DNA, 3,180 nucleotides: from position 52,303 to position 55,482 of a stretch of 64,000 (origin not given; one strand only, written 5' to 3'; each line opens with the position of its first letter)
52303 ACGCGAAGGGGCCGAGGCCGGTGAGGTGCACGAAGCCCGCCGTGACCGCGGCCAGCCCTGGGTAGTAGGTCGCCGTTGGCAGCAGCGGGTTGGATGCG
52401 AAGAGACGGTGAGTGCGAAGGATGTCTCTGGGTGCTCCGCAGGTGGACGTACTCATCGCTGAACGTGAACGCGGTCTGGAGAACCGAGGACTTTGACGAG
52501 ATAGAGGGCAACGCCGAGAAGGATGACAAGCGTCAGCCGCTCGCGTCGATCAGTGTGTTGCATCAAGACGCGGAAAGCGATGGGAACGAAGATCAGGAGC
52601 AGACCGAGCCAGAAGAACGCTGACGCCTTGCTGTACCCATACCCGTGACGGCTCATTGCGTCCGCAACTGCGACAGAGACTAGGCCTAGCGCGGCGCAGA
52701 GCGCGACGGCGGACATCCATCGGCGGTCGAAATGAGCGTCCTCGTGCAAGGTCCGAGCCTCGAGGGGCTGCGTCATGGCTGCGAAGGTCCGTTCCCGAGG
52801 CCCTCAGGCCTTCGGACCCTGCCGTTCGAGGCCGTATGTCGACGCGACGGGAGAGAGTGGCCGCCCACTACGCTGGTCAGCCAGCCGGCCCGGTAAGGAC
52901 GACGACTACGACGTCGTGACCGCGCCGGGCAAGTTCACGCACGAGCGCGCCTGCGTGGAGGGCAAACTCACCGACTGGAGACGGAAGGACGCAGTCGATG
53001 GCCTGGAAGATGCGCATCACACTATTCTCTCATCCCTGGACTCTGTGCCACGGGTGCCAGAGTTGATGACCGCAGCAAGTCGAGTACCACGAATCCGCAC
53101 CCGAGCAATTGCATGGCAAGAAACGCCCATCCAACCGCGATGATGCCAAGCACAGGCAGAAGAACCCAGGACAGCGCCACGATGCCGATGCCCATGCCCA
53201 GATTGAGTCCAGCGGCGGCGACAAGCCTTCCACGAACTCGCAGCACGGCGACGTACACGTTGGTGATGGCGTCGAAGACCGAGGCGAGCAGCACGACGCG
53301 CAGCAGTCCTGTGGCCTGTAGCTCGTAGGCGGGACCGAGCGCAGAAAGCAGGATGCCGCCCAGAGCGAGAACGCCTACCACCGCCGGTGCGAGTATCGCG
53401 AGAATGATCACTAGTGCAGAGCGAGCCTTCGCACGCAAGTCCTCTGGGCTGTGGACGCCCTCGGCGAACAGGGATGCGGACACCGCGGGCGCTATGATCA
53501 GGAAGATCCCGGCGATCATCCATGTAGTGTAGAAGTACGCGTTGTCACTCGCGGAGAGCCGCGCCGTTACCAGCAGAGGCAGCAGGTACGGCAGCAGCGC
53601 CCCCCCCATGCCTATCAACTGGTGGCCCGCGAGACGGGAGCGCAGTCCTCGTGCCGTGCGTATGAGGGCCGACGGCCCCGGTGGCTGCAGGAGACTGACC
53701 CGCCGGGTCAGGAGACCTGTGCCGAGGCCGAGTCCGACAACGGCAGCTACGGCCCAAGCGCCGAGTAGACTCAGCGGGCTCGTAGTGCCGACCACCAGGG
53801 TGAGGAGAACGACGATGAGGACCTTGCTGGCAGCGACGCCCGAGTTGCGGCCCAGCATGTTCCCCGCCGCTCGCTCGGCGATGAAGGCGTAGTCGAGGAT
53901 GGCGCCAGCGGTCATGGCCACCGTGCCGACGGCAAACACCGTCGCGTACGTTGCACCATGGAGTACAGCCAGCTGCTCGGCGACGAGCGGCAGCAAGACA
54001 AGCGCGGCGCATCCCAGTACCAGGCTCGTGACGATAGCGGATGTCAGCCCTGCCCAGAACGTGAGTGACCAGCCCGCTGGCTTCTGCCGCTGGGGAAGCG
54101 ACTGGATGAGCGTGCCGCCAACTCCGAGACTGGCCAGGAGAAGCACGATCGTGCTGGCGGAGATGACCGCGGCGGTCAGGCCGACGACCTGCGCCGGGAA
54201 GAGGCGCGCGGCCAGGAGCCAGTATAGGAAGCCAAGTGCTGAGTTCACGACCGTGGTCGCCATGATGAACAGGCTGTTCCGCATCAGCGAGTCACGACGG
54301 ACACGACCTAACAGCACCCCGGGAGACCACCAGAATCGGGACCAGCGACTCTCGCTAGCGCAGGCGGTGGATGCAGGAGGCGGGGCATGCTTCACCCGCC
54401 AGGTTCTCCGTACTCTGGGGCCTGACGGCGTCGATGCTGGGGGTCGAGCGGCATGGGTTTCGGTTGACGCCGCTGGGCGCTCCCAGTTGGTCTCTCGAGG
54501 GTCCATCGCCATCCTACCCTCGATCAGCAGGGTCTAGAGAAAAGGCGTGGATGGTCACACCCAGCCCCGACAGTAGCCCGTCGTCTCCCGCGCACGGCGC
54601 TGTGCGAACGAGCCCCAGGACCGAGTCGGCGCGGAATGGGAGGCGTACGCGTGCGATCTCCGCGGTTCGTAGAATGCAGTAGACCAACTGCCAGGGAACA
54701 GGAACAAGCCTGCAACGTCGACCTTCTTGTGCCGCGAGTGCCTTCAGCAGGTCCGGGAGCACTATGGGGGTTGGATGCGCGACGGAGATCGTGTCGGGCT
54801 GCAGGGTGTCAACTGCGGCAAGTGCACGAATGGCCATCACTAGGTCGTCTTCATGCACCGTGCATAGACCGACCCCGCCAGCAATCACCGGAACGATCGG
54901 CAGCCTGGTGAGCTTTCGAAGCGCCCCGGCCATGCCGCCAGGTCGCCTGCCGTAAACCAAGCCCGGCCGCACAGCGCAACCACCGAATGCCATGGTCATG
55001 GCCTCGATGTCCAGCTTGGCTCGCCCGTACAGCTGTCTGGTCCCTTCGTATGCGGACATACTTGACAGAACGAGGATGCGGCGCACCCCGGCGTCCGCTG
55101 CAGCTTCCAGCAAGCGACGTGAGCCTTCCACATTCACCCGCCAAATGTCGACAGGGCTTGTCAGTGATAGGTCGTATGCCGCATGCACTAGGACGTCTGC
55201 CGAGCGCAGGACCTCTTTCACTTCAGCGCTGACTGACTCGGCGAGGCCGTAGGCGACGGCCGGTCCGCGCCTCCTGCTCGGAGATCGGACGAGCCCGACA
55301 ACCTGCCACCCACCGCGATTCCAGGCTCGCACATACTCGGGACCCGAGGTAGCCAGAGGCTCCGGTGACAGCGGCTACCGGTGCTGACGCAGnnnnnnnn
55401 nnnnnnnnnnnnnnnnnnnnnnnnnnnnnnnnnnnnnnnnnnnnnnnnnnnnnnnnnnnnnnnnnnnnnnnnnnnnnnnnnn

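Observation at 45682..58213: Cell-envelope glycan cluster with DPA-pathway-like logic (polyprenyl-P-sugar GT2, oxidase + reductase pair, flippase, GT-C transferase), largely pseudogenised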

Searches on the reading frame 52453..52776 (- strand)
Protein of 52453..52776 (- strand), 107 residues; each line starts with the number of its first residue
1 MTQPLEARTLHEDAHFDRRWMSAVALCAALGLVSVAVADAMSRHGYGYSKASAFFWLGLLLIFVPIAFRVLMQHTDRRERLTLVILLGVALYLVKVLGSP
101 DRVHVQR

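Call 6: search_protein_families(library=pfam, proteins=[window:52453-52776:-], max_evalue=0.01)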
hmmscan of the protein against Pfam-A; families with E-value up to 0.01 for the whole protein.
window:52453-52776:- (107 aa): 2 families
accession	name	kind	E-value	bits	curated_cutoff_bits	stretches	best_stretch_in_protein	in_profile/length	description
PF07690.21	MFS_1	-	0.001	18.5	33.4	1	16-99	205-289/347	Major Facilitator Superfamily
PF10003.15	DUF2244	-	0.0055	16.9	27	1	22-83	11-68/138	Integral membrane protein (DUF2244)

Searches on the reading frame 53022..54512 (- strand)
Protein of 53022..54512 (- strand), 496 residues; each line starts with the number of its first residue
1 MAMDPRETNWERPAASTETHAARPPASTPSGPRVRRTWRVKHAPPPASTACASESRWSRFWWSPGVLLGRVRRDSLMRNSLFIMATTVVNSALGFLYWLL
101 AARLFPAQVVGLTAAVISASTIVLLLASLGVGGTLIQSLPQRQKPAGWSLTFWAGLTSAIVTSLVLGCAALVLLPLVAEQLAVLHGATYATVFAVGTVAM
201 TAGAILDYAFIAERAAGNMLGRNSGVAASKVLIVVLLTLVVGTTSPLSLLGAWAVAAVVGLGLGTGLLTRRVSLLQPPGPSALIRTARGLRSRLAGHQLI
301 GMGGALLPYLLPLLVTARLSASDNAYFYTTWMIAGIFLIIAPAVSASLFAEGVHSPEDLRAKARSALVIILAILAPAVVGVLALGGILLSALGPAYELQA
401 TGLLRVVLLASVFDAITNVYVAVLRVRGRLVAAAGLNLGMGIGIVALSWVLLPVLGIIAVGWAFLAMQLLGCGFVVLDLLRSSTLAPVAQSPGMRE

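Call 6: search_protein_families(library=pfam, proteins=[window:53022-54512:-], max_evalue=0.01)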
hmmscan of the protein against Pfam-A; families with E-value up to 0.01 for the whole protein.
window:53022-54512:- (496 aa): 1 family
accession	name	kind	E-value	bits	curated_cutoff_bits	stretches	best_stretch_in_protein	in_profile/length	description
PF01943.22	Polysacc_synt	-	0.0026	17.7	28.2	1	76-202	1-128/274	Polysaccharide biosynthesis protein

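Call 59: search_solved_structures(query=A4, max_evalue=10)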
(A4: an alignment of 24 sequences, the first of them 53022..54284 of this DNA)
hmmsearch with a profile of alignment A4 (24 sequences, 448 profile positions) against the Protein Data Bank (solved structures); distinct sequences matched with E-value up to 10: 2.
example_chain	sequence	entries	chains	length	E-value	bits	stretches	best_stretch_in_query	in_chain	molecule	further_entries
5t77_A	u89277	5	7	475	0.004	19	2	290-423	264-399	Putative lipid II flippase MurJ | Lipid II flippase MurJ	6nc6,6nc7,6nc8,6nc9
8iuf_4F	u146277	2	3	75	1.7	10.3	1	83-121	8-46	COXEG6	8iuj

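Call 60: search_protein_families(library=pfam, alignment_id=A4, max_evalue=0.01)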
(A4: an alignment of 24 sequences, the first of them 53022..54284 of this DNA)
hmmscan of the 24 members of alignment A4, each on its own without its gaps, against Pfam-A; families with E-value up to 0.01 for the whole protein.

A. member 1, window:53022-54284:- (420 aa): 1 family
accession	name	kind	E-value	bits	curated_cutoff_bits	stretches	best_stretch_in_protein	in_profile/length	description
PF01943.22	Polysacc_synt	-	0.0049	16.8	28.2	1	2-126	3-128/274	Polysaccharide biosynthesis protein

B. families by the number of members that match (of 24 scanned): 3 families
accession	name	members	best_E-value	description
PF01943.22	Polysacc_synt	14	2.6e-09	Polysaccharide biosynthesis protein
PF13440.11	Polysacc_synt_3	2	2.2e-10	Polysaccharide biosynthesis protein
PF01554.23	MatE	1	0.00015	MatE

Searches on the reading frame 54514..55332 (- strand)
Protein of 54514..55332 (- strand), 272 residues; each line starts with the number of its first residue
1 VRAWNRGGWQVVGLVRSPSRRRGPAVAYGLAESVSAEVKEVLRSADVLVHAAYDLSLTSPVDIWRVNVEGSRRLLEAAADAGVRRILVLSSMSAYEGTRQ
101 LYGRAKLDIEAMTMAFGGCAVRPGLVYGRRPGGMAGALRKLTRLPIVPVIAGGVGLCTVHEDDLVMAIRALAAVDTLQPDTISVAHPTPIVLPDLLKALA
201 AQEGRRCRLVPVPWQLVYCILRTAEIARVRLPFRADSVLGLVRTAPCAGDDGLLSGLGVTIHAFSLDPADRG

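Call 6: search_protein_families(library=pfam, proteins=[window:54514-55332:-], max_evalue=0.01)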
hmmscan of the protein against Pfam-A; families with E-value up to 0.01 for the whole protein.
window:54514-55332:- (272 aa): 5 families
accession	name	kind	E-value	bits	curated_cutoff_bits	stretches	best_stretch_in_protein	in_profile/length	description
PF01370.27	Epimerase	-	5.9e-11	42.7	20.9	1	2-131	16-182/240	NAD dependent epimerase/dehydratase family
PF01073.25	3Beta_HSD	-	8.7e-08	31.9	22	1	36-94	58-119/280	3-beta hydroxysteroid dehydrogenase/isomerase family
PF13460.12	NAD_binding_10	-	5.6e-07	30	27.2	1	3-99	14-106/184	NAD(P)H-binding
PF02719.21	Polysacc_synt_2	-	0.0016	18.1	20.2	1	37-115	68-151/293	Polysaccharide biosynthesis protein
PF07993.18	NAD_binding_4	-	0.002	17.7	20.1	1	36-100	80-145/258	Male sterility protein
